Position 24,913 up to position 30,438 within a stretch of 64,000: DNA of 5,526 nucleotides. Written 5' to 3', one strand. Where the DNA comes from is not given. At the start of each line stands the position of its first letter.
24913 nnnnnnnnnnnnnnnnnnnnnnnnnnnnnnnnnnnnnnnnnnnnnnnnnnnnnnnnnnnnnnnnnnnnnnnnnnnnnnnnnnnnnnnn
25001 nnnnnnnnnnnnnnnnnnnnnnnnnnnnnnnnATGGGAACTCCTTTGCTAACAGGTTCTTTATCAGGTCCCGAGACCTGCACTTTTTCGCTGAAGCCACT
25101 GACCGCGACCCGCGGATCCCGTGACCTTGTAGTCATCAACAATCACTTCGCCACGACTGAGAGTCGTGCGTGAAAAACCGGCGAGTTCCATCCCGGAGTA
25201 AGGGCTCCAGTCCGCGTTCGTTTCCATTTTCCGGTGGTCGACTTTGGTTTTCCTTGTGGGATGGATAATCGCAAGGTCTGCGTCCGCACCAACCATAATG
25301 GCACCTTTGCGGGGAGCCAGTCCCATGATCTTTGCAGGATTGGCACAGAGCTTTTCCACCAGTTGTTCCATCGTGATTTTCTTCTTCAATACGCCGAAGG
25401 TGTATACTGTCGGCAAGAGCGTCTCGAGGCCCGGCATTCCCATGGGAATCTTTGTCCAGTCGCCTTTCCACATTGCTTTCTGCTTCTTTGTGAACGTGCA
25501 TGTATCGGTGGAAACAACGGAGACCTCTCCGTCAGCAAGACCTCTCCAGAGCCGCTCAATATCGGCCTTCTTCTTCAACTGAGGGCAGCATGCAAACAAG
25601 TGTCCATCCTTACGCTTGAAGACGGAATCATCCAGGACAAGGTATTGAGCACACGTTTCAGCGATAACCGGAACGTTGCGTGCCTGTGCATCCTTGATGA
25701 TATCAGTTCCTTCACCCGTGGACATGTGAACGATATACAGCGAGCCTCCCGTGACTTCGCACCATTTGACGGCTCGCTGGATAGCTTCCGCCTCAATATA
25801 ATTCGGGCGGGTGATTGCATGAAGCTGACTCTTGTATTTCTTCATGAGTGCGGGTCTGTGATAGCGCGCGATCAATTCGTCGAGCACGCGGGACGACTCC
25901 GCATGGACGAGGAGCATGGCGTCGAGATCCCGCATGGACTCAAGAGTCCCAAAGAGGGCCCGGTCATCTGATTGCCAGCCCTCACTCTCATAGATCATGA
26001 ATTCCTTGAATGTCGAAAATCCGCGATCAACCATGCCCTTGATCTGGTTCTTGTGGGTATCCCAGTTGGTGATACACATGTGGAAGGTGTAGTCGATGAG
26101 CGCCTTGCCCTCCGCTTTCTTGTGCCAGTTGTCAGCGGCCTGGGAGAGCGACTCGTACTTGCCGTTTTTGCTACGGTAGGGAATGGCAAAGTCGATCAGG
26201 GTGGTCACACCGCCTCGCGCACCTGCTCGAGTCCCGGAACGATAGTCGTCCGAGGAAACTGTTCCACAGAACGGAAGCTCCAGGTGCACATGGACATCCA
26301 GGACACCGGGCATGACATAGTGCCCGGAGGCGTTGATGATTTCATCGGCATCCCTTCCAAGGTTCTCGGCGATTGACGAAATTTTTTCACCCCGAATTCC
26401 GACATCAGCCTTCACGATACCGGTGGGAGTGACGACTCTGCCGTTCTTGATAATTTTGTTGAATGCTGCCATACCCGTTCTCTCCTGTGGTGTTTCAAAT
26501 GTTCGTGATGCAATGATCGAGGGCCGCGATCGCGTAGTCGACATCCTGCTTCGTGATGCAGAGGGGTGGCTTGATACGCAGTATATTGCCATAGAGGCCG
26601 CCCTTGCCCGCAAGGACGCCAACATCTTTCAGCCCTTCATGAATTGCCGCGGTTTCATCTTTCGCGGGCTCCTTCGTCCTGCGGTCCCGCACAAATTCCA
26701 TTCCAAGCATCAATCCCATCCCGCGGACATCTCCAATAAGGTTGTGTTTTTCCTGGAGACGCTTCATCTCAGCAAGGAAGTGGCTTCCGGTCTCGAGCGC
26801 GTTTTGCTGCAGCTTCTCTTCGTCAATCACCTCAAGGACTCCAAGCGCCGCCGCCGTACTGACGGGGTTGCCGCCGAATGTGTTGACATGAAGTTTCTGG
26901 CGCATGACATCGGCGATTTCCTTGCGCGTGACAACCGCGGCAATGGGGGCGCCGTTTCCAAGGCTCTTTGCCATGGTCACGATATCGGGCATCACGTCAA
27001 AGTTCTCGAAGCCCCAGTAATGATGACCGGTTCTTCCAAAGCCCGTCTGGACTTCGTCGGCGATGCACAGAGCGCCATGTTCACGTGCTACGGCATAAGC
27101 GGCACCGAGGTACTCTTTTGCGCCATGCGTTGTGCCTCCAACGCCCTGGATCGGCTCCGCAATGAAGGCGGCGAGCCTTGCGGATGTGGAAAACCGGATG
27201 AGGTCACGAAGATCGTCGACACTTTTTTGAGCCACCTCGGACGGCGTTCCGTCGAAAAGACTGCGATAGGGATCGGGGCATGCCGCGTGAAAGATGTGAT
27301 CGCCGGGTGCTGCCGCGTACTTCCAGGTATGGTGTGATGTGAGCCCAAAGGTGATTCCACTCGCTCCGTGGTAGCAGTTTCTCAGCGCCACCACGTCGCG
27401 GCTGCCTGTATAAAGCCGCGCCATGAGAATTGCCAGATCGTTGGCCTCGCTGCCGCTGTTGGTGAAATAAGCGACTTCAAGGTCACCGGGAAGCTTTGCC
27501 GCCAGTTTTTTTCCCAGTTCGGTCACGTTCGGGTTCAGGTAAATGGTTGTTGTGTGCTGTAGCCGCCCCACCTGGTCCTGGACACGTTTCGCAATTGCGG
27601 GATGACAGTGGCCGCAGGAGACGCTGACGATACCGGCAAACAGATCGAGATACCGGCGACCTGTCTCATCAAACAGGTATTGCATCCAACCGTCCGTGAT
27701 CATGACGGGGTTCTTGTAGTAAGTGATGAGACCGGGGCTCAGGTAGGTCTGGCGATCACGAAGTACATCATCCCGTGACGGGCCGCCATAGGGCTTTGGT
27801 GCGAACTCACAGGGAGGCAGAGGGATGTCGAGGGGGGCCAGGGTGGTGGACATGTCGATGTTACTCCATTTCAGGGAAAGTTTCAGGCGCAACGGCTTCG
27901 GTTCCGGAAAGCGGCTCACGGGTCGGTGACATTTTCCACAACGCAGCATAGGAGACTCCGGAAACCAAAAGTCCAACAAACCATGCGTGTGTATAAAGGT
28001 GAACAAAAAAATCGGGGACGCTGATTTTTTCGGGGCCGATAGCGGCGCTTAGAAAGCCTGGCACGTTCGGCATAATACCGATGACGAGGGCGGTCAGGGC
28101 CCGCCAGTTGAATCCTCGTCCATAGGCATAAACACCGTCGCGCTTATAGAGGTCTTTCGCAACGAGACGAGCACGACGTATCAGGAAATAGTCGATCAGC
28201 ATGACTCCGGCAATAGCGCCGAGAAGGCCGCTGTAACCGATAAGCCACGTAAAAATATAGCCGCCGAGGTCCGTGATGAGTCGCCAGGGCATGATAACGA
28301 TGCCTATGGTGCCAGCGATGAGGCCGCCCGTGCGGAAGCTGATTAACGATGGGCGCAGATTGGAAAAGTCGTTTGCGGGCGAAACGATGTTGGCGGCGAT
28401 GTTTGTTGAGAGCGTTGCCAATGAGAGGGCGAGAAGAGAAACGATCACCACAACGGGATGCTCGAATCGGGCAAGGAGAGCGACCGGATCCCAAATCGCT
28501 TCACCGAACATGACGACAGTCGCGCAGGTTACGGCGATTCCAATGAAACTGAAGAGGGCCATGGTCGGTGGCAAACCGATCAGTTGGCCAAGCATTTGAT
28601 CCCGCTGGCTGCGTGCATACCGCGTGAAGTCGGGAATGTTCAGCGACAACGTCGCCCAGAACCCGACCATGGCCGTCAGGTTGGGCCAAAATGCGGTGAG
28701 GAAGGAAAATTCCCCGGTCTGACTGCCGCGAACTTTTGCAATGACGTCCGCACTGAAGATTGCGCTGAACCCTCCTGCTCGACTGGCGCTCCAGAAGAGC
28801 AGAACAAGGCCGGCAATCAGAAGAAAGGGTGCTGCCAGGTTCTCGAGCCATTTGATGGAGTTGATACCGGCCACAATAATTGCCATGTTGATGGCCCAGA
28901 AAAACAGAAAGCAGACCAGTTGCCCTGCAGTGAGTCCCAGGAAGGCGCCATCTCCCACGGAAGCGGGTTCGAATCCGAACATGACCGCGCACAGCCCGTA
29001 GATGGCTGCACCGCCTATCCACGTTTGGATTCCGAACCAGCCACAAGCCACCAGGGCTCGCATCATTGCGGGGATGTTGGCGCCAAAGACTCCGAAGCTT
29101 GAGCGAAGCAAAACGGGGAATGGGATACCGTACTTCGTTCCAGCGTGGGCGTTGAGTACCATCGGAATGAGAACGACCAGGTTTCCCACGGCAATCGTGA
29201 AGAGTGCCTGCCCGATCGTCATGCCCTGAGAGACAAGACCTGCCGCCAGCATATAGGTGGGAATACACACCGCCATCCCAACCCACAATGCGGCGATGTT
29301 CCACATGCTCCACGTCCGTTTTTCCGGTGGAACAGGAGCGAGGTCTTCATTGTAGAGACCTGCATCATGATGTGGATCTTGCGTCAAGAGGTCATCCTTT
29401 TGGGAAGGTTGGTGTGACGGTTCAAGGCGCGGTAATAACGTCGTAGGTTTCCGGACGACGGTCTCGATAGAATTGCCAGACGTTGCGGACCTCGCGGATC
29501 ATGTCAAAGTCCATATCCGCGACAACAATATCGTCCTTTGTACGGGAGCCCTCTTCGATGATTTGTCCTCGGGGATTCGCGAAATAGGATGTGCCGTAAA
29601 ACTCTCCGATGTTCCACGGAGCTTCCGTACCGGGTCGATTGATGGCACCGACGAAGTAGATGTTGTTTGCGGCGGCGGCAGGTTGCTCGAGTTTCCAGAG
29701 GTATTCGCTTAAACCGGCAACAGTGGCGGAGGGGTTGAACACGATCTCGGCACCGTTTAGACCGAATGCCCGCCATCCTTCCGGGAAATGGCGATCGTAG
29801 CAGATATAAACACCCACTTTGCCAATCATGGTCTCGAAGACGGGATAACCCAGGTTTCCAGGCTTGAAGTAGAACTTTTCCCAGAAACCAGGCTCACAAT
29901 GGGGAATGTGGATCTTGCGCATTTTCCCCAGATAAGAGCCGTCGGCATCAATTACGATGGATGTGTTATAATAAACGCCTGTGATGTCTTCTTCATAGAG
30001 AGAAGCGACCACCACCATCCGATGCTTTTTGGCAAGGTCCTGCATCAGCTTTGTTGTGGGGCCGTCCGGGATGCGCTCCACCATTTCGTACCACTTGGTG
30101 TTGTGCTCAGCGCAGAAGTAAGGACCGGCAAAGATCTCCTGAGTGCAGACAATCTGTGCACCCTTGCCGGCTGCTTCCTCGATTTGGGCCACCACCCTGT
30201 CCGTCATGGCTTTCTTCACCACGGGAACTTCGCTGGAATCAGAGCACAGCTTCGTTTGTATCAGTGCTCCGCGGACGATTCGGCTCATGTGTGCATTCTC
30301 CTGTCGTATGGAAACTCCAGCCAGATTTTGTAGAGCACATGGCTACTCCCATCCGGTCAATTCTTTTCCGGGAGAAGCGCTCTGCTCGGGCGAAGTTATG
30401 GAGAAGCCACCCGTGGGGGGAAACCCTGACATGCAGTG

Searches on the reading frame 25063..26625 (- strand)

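Call 9: search_protein_families(library=pfam, proteins=[window:25063-26625:-])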
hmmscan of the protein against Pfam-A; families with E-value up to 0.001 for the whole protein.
window:25063-26625:- (520 aa): 4 families
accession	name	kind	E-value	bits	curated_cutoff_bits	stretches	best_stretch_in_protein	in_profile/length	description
PF01979.26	Amidohydro_1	-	2.2e-18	67.1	25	1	103-459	1-325/345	Amidohydrolase family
PF07969.17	Amidohydro_3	-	3.9e-11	43.5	29.7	1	414-495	404-471/472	Amidohydrolase family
PF24890.1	ALN_composite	-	6.5e-05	23.3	27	0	59-88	8-37/55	Allantoinase, composite domain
PF00449.26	Urease_alpha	-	0.00053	20.7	23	0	50-87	61-98/121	Urease alpha-subunit, N-terminal domain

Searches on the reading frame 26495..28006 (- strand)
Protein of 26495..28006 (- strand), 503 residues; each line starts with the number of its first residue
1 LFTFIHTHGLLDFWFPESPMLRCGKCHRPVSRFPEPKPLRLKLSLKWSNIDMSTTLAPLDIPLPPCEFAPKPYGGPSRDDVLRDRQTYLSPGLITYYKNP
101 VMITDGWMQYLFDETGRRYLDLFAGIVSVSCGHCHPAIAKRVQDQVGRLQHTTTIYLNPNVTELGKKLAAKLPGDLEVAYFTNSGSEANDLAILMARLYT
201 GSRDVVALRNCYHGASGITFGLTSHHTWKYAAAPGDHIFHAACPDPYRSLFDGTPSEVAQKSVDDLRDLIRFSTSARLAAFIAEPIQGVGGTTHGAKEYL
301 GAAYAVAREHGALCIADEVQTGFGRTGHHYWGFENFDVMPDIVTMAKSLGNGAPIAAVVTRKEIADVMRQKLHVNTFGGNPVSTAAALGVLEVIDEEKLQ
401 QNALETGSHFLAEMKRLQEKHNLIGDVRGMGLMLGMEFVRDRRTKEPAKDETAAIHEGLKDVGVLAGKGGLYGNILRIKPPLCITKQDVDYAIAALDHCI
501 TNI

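Call 9: search_protein_families(library=pfam, proteins=[window:26495-28006:-])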
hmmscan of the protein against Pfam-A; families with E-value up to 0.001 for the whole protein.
window:26495-28006:- (503 aa): 1 family
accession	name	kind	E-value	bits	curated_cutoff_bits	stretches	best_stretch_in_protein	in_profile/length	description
PF00202.27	Aminotran_3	-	7.5e-93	311.8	30.5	1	101-500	11-403/403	Aminotransferase class-III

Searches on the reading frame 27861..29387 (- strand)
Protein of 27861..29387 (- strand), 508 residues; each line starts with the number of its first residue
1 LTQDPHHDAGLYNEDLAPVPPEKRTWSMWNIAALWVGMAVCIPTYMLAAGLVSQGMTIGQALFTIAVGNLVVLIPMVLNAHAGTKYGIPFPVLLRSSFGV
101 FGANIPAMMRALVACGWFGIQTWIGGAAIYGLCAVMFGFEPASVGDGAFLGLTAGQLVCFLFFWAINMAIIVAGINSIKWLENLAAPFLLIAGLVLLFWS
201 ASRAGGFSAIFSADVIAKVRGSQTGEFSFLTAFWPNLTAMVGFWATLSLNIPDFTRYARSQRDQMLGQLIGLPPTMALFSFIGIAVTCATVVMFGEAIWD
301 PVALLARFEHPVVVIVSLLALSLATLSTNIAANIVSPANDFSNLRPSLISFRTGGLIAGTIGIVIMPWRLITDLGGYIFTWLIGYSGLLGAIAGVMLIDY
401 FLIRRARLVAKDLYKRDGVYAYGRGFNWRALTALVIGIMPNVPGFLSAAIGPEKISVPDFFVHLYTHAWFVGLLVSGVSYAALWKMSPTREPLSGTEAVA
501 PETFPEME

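Call 9: search_protein_families(library=pfam, proteins=[window:27861-29387:-])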
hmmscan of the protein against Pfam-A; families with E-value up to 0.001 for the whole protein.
window:27861-29387:- (508 aa): 1 family
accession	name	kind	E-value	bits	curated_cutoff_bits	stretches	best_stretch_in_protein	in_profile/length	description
PF02133.21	Transp_cyt_pur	-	4.7e-122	408.4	23.5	1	18-472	1-440/440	Permease for cytosine/purines, uracil, thiamine, allantoin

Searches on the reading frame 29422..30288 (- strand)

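Call 9: search_protein_families(library=pfam, proteins=[window:29422-30288:-])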
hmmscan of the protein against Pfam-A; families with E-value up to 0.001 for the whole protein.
window:29422-30288:- (288 aa): 1 family
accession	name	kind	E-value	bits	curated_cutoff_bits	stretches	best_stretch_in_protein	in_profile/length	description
PF00795.27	CN_hydrolase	-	7.1e-57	193.1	23.2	1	25-268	14-255/256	Carbon-nitrogen hydrolase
